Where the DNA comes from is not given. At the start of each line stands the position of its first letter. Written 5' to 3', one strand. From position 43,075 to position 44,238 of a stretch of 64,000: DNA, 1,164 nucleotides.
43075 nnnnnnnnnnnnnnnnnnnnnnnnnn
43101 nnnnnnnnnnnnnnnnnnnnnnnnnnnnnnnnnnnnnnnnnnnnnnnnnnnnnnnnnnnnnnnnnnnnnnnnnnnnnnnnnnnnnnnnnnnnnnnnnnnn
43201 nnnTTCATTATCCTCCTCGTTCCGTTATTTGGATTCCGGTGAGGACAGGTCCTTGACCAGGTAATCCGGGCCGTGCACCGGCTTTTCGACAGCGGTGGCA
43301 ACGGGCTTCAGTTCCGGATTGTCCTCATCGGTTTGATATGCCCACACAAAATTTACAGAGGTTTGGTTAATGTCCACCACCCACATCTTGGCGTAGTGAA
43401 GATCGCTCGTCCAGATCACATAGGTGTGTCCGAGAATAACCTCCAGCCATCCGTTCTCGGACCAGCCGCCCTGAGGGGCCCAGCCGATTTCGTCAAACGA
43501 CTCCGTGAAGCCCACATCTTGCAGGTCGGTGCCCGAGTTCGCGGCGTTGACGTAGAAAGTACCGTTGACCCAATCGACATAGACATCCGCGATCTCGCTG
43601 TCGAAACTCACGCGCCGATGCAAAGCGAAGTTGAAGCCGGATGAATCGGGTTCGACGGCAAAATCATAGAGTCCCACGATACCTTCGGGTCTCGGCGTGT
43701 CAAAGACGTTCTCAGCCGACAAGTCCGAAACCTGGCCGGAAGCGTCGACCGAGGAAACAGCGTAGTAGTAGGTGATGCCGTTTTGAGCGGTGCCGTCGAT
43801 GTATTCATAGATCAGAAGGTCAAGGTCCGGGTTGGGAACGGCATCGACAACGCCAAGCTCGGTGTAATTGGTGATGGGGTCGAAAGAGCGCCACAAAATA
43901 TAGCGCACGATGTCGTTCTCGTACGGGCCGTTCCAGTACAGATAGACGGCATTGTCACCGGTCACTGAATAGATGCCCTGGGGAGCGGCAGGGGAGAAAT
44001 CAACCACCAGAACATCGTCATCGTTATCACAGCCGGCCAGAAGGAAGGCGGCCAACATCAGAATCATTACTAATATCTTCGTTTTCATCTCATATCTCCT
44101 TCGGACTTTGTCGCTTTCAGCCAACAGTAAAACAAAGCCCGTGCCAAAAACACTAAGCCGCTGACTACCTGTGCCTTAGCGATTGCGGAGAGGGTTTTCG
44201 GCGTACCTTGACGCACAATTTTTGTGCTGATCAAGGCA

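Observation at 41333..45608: Sigma-54 promoter plus upstream palindrome tie an NtrC-type activator to a three-gene operon of secreted proteins with no known function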

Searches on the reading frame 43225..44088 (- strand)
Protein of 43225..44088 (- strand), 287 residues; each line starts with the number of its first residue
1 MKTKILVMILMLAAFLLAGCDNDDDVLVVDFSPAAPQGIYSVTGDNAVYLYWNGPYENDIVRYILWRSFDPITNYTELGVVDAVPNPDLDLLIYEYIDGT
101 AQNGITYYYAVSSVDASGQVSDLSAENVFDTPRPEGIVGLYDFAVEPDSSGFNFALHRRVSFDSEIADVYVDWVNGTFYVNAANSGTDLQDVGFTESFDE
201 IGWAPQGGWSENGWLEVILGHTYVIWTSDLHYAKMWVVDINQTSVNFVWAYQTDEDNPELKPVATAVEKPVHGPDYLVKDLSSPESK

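Call 3: search_protein_families(library=pfam, proteins=[window:43225-44088:-], max_evalue=0.1)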
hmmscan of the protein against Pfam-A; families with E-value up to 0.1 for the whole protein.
window:43225-44088:- (287 aa): 1 family
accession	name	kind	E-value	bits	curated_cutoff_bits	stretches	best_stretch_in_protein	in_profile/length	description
PF25682.1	Phage_VG64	-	0.005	17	27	0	2-28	2-29/127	Mycobacterium phage VG64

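Call 8: find_homologous_proteins(query=window:43225-44088:-)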
Query window:43225-44088:- (287 aa): 1327 proteins with E <= 0.001 among 2526 candidates; the best 120 are listed.
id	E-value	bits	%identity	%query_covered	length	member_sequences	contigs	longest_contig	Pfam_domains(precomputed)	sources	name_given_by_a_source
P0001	1.7e-192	656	100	100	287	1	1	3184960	-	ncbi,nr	ncbi:MAG: hypothetical protein JSW34_11545 [Candidatus Zixiibacteriota bacterium]|nr:MAG: hypothetic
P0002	3.5e-133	461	71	98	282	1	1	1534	-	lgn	-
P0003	3.9e-121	422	63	98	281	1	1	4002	-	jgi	jgi:hypothetical protein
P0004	4.6e-120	418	63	98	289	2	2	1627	-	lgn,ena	-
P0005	1.0e-117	411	64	98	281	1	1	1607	-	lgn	-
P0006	8.3e-115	401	61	98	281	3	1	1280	-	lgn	-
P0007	5.0e-114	398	61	98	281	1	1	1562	-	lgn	-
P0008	1.8e-113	397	62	98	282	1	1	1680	-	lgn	-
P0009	4.8e-113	395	62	98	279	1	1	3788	-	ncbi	-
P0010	8.1e-112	391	62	98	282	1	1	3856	-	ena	-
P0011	5.4e-111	389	60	100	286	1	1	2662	-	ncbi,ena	-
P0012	2.3e-110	386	60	97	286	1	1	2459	-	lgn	-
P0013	2.5e-110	386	58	99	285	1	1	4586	-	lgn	-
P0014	3.0e-110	386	61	97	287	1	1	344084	-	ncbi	ncbi:MAG: hypothetical protein AB1483_10950 [Candidatus Zixiibacteriota bacterium]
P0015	4.6e-109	382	67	87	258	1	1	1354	-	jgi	jgi:hypothetical protein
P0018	5.1e-108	379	60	98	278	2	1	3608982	-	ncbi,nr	ncbi:MAG: hypothetical protein JSV52_01625 [Candidatus Zixiibacteriota bacterium]|nr:MAG: hypothetic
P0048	1.2e-101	358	57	100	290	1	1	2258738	-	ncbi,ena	-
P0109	1.7e-89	318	54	95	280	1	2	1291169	-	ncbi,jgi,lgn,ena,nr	ncbi:MAG TPA: HmuY family protein [candidate division Zixibacteria bacterium]|nr:HmuY family protein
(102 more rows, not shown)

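Call 9: find_encoding_contigs(protein=P0018, flank=6000, max_places=2)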
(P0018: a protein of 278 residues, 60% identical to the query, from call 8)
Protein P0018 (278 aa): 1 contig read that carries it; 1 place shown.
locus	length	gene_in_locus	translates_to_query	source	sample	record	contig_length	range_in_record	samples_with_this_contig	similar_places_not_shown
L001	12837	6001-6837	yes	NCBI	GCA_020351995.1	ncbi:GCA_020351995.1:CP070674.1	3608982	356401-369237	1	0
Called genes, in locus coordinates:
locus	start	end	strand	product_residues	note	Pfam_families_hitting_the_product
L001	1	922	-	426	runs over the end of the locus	PF02844:GARS_N, PF01071:GARS_A, PF02222:ATP-grasp, PF02843:GARS_C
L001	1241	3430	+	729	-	PF00246:Peptidase_M14, PF20773:InhA-like_MAM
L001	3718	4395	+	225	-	-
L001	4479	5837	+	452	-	PF00072:Response_reg, PF01078:Mg_chelatase (faint), PF00158:Sigma54_activat, PF14532:Sigma54_activ_2, PF07728:AAA_5, PF25601:AAA_lid_14, PF02954:HTH_8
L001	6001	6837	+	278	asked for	-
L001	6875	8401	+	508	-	PF14326:DUF4384, PF08308:PEGA (weak)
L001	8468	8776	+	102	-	-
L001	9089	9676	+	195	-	PF00440:TetR_N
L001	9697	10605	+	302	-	PF19783:DUF6268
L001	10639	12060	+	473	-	-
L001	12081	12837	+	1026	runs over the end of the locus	PF00873:ACR_tran, PF03176:MMPL (faint), PF02355:SecD_SecF_C (weak)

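Call 10: find_encoding_contigs(protein=P0048, flank=6000, max_places=2)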
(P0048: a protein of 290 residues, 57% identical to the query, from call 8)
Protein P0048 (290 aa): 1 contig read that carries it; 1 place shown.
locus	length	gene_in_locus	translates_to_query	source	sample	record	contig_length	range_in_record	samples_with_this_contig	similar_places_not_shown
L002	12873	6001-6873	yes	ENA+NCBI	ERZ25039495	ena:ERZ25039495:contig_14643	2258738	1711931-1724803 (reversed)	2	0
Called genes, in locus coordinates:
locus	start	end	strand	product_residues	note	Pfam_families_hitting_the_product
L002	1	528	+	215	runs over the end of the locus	-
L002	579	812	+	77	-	-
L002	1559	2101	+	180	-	-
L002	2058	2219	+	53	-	-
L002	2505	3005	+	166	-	-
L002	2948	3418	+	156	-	-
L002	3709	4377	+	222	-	-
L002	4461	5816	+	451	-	PF00072:Response_reg, PF00158:Sigma54_activat, PF01078:Mg_chelatase (faint), PF14532:Sigma54_activ_2, PF07724:AAA_2 (weak), PF07728:AAA_5, PF25601:AAA_lid_14, PF02954:HTH_8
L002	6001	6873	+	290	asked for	-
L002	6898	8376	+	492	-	PF14326:DUF4384, PF08308:PEGA (faint)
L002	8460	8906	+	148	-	-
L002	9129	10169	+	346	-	PF03444:WHD_HrcA, PF01628:HrcA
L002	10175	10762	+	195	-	PF01025:GrpE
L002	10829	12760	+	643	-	PF00012:HSP70, PF06723:MreB_Mbl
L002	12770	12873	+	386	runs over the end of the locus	PF00226:DnaJ, PF01556:DnaJ_C, PF00684:DnaJ_CXXCXGXG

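Call 11: find_encoding_contigs(protein=P0109, flank=6000, max_places=2)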
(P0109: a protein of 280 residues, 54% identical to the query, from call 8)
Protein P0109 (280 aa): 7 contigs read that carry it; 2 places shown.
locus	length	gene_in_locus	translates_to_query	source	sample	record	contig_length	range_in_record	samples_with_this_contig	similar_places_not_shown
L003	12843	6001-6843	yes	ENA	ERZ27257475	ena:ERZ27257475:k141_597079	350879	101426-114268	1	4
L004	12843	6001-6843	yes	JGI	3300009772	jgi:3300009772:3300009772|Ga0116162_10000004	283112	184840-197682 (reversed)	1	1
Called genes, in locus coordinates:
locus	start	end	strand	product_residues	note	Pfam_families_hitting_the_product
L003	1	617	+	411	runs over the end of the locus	-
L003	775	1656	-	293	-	PF14559:TPR_19 (weak), PF12895:ANAPC3 (weak), PF13414:TPR_11 (weak), PF00515:TPR_1 (weak), PF13432:TPR_16, PF13414:TPR_11 (weak), PF13181:TPR_8 (weak), PF13432:TPR_16, +16 more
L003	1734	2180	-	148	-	PF00731:AIRC, PF13685:Fe-ADH_2 (weak)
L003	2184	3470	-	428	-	PF02844:GARS_N, PF01071:GARS_A, PF02655:ATP-grasp_3 (weak), PF02786:CPSase_L_D2 (weak), PF02222:ATP-grasp, PF02843:GARS_C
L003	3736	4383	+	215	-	PF13505:OMP_b-brl (weak)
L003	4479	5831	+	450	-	PF00072:Response_reg, PF00158:Sigma54_activat, PF01078:Mg_chelatase (faint), PF14532:Sigma54_activ_2, PF07724:AAA_2 (faint), PF07728:AAA_5, PF25601:AAA_lid_14, PF02954:HTH_8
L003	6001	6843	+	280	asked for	-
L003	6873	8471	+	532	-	PF14326:DUF4384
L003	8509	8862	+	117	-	-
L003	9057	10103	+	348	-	PF03444:WHD_HrcA, PF01628:HrcA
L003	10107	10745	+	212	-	PF01025:GrpE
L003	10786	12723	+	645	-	PF00012:HSP70, PF06723:MreB_Mbl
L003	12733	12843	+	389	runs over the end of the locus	PF00226:DnaJ, PF01556:DnaJ_C, PF00684:DnaJ_CXXCXGXG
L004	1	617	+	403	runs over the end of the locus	-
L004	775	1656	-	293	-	PF14559:TPR_19 (weak), PF12895:ANAPC3 (weak), PF13414:TPR_11 (weak), PF00515:TPR_1 (weak), PF13432:TPR_16, PF13414:TPR_11 (weak), PF13181:TPR_8 (weak), PF13432:TPR_16, +16 more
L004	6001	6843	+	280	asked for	-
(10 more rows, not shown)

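Call 14: find_related_loci(query=A2, collection=genome_contigs, flank=5000)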
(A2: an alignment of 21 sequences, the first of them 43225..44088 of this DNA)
Query A2 (287 aa) in genome_contigs; peptide patterns used: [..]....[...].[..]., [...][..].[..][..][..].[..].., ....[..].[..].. (x = any residue, [..] = any of these).
268 stretches matched a pattern; 95 encode a relative of the query (tblastn E <= 1e-3); the best 80 are kept; 80 distinct loci.
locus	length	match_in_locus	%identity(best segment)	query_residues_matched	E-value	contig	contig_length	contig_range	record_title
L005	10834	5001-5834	60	1-281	2e-109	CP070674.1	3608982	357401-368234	MAG: Candidatus Zixiibacteriota bacterium isolate bin72 chromosome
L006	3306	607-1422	58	4-274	8e-108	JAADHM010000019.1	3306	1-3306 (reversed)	MAG: FCB group bacterium isolate M_MetaBat.192 contig-127_48195, whole genome shotgun sequence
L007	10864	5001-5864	57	1-287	1e-104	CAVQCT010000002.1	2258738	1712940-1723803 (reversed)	MAG: uncultured candidate division Zixibacteria bacterium isolate MFD02416.bin.1.319 genome assembly, contig: contig_146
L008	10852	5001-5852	56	1-281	8e-102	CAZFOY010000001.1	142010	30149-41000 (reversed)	MAG TPA_asm: uncultured Ignavibacteriales bacterium isolate binchicken_co224_254 genome assembly, contig: NODE_19_length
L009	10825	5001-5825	58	4-279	5e-101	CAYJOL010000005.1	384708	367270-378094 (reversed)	MAG TPA_asm: uncultured Ignavibacteriales bacterium isolate ERP124720_co1_93 genome assembly, contig: NODE_27_length_384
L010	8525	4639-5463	57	1-277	1e-99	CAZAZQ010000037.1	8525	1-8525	MAG TPA_asm: uncultured Ignavibacteriales bacterium isolate SRP338002_co1_91 genome assembly, contig: NODE_7697_length_8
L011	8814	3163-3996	53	1-279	2e-99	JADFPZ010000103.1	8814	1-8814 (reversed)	MAG: Candidatus Zixiibacteriota bacterium isolate B77T1B8 B77T1B8_NODE16564, whole genome shotgun sequence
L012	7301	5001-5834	53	1-279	3e-98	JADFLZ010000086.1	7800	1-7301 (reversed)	MAG: Candidatus Zixiibacteriota bacterium isolate B55T3L14 B55T3L14_NODE8443, whole genome shotgun sequence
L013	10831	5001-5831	57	1-280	8e-98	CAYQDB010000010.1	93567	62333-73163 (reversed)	MAG TPA_asm: uncultured Ignavibacteriales bacterium isolate binchicken_co34_486 genome assembly, contig: NODE_221_length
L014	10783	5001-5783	57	18-279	5e-98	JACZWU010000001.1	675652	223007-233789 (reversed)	MAG: Candidatus Zixiibacteriota bacterium isolate B21T1B10 B21T1B10_NODE1, whole genome shotgun sequence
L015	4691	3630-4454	55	6-279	1e-96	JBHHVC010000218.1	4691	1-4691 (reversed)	MAG: Candidatus Zixiibacteriota bacterium isolate S.4.sp3_bin.43 NODE_9355_length_4691_cov_4.996764, whole genome shotgu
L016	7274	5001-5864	56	1-287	5e-96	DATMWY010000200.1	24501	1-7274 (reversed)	MAG TPA_asm: Candidatus Deferrimicrobium sp. isolate SMAG_U13106 k141_83087, whole genome shotgun sequence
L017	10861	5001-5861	53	1-287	3e-96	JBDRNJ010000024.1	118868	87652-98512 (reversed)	MAG: bacterium isolate MEGAHIT-group-1.882 k141_1025319, whole genome shotgun sequence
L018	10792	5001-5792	57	20-279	2e-93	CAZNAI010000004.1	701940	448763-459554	MAG TPA_asm: uncultured Ignavibacteriales bacterium isolate binchicken_co200_62 genome assembly, contig: k141_1284727, w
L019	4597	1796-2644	53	1-279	2e-91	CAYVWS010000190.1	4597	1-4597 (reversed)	MAG TPA_asm: uncultured Ignavibacteriales bacterium isolate binchicken_co118_103 genome assembly, contig: NODE_27461_len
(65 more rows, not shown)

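Call 20: search_protein_families(library=ncbifam, proteins=[window:43225-44088:-, P0109], max_evalue=0.1)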
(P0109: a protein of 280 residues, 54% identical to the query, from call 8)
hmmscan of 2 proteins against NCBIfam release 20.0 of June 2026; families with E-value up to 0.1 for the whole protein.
window:43225-44088:- (287 aa): 1 family
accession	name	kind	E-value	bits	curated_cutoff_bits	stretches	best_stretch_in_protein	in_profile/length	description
NF038215.1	acineto_lipo_PV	hypoth_equivalog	0.085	12.6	33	0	4-25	2-23/55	NF038215 family lipoprotein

P0109 (280 aa): 2 families
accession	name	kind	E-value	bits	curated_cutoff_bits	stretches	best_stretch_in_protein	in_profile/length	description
NF058595.1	invert_tail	domain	0.00068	19.9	37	1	4-42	56-94/113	lipo-invert putative C-terminal anchoring domain-containing protein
TIGR01694.1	MTAP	equivalog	0.023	14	274.85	1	72-131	80-140/240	S-methyl-5'-thioadenosine phosphorylase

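Call 30: predict_structure(alignment_id=A2)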
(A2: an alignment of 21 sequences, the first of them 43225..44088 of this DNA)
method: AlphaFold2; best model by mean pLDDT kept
length: 287 residues; sequences in the alignment: 21
mean_pLDDT: 80.1   pTM: 0.58
mean pLDDT of the five models: 80.1, 78.9, 78.9, 76.0, 75.5
residues with pLDDT >= 90: 116; 70-90: 98; 50-70: 47; < 50: 26
segments of 3 or more residues with pLDDT < 50: 17-29, 127-131, 280-287
pLDDT, mean of each block of 10 residues (from residue 1): 66 54 45 82 69 88 92 89 91 88 74 93 62 80 95 96 95 93 93 80 73 93 91 93 95 65 66 73 38
secondary structure, 60 per line:
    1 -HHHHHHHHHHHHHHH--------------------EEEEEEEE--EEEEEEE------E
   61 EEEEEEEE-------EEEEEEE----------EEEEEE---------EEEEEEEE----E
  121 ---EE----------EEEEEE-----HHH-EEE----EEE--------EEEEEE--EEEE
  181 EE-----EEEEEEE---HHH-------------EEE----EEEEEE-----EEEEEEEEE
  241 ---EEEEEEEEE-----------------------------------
elements in order: H2-16 E37-44 E47-53 E60-68 E76-82 E93-98 E108-115 E136-141 E151-153 E158-160 E169-174 E177-182 E188-194 E214-216 E221-226 E232-240 E244-252

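Call 34: fold_search(model_id=the predicted structure, library=pdb)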
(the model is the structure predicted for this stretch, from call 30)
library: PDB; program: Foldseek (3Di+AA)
matches with E <= 10: 1839; with E <= 0.001: 27
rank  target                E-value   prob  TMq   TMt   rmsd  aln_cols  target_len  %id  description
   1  7y6e_E                3.2e-05  1.00  0.31  0.43  10.9       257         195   13  Crystal structure of sDscam FNIII23 domains, isoform Beta2v6 (released 2023-05-24)
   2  7y6e_D                3.2e-05  1.00  0.32  0.42  11.4       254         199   13  Crystal structure of sDscam FNIII23 domains, isoform Beta2v6 (released 2023-05-24)
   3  7y6e_F                4.7e-05  1.00  0.32  0.44  11.0       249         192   13  Crystal structure of sDscam FNIII23 domains, isoform Beta2v6 (released 2023-05-24)
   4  7y6e_G                4.7e-05  1.00  0.31  0.43  12.3       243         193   14  Crystal structure of sDscam FNIII23 domains, isoform Beta2v6 (released 2023-05-24)
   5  7y6e_A                9.6e-05  1.00  0.31  0.42  11.1       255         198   13  Crystal structure of sDscam FNIII23 domains, isoform Beta2v6 (released 2023-05-24)
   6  7y6e_C                1.1e-04  1.00  0.31  0.43  10.9       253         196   13  Crystal structure of sDscam FNIII23 domains, isoform Beta2v6 (released 2023-05-24)
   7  6tpu_A                1.3e-04  1.00  0.26  0.37  14.3       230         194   10  Crystal structures of FNIII domain three and four of the human leucocyte common antigen-related protein, LAR (released 2020-05-13)
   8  7y6e_B                1.6e-04  1.00  0.31  0.43  12.5       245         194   15  Crystal structure of sDscam FNIII23 domains, isoform Beta2v6 (released 2023-05-24)
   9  2yn5_B                2.0e-04  1.00  0.23  0.24  11.8       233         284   16  Structural insight into the giant calcium-binding adhesin SiiE: implications for the adhesion of Salmonella enterica t (released 2013-04-03)
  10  2yn5_A                2.4e-04  0.99  0.23  0.23  13.6       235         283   16  Structural insight into the giant calcium-binding adhesin SiiE: implications for the adhesion of Salmonella enterica t (released 2013-04-03)
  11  2yn3_D                2.7e-04  0.99  0.23  0.30  11.6       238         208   15  Structural insight into the giant calcium-binding adhesin SiiE: implications for the adhesion of Salmonella enterica t (released 2013-04-03)
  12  7y8s_B                3.3e-04  1.00  0.34  0.33  12.4       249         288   12  Crystal structure of sDscam FNIII1-3 domains, isoform beta2v6 (released 2023-05-24)
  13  7y8s_A                4.4e-04  1.00  0.33  0.34  11.5       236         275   12  Crystal structure of sDscam FNIII1-3 domains, isoform beta2v6 (released 2023-05-24)
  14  7zlv_h                5.1e-04  0.97  0.23  0.13  14.1       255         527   10  Tail tip of siphophage T5 : central fibre protein pb4 (released 2023-02-08)
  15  3mpc_A                5.7e-04  1.00  0.26  0.73   2.9        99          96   24  The crystal structure of a Fn3-like protein from Clostridium thermocellum (released 2010-08-11)
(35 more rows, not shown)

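Call 41: search_solved_structures(query=A2, max_evalue=1)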
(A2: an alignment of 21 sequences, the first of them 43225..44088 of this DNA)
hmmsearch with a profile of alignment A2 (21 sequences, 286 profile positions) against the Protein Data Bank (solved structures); distinct sequences matched with E-value up to 1: 4.
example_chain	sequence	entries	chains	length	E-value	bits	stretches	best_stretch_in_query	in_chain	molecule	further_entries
3mpc_A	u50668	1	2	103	0.0014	20.9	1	31-133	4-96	Fn3-like protein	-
5g56_A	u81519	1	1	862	0.002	20.4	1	29-138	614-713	CARBOHYDRATE BINDING FAMILY 6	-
5z06_A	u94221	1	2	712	0.18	14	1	46-147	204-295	BDI_3064 protein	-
5kr6_A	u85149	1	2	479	0.7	12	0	158-260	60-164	4-aminobutyrate transaminase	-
